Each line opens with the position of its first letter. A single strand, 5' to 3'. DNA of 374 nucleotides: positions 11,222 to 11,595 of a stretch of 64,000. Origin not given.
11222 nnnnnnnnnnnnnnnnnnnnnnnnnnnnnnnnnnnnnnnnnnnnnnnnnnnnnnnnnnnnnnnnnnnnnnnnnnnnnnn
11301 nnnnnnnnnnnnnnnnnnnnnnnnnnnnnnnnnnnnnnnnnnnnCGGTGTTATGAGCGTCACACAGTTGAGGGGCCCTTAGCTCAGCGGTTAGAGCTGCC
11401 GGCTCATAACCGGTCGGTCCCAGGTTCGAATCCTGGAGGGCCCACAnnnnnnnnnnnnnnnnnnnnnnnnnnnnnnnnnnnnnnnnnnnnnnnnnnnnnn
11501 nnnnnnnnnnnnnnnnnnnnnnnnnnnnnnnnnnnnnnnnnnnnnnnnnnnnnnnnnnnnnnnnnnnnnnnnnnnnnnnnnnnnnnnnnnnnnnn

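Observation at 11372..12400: Compact 317-aa EPSP synthase starting with TTG three bases after tRNA-Met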

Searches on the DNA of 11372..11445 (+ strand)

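Call 44: search_dna_similar(query=window:11372-11445:+, collection=ecoli_genomes, mode=distant, max_evalue=1, max_rows=8)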
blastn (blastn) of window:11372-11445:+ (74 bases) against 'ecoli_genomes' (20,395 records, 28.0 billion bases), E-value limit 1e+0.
Records with a match: 6004; places in all: 65842; records where one place covers at least 80% of the query: 6001.
Genomes with a match: 5426 of 5426; with a place that covers at least 80% of the query: 5426. Places per genome that has any: lowest 4, median 12, highest 18. On chromosomes: 65251 places; on plasmids: 591.
Best place of each record, by identity: 80-90% 508; 60-80% 5496.
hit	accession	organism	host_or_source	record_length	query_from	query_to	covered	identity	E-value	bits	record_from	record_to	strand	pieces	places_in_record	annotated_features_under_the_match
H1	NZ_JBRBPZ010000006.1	Escherichia coli strain CH468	Homo sapiens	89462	2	74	99%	85.1%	6e-13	82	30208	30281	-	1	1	tRNA-Ile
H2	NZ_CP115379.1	Escherichia coli strain CUVET20-PYO4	dog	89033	2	74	99%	82.4%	3e-10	73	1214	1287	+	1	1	tRNA-Ile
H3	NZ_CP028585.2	Escherichia coli strain WCHEC4533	Homo sapiens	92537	1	74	100%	81.1%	3e-10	72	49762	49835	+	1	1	tRNA-Ile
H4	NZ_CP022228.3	Escherichia coli strain WCHEC96200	Homo sapiens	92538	1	74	100%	81.1%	3e-10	72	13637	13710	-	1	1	tRNA-Ile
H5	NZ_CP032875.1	Escherichia coli strain WCHEC000837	Homo sapiens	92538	1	74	100%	81.1%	3e-10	72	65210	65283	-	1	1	tRNA-Ile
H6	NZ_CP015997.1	Escherichia coli strain S51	poultry meat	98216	1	74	100%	81.1%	3e-10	72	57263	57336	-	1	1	tRNA-Ile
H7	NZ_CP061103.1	Escherichia coli strain 1EC213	Homo sapiens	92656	1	74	100%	81.1%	3e-10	72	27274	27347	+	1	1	tRNA-Ile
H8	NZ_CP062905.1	Escherichia coli strain Res13-Lact-EB12-05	Sus scrofa domesticus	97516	1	74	100%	81.1%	3e-10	72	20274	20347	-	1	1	tRNA-Ile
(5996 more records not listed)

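Call 45: get_annotated_region(hit=H1, flank=30)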
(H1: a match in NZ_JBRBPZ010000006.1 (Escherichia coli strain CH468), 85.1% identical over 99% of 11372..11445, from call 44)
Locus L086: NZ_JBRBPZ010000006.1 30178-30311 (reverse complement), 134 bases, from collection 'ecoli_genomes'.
description: Escherichia coli strain CH468 plasmid unnamed5, whole genome shotgun sequence
organism: Escherichia coli strain CH468 (NCBI taxid 562)
replicon: plasmid unnamed5; assembly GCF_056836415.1
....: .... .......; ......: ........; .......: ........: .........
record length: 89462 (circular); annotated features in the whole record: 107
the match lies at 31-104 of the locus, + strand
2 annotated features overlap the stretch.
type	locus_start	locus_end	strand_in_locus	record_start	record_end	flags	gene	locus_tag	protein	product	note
CDS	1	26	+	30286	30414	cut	-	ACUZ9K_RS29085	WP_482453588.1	hypothetical protein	-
tRNA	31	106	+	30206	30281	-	-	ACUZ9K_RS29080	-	tRNA-Ile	-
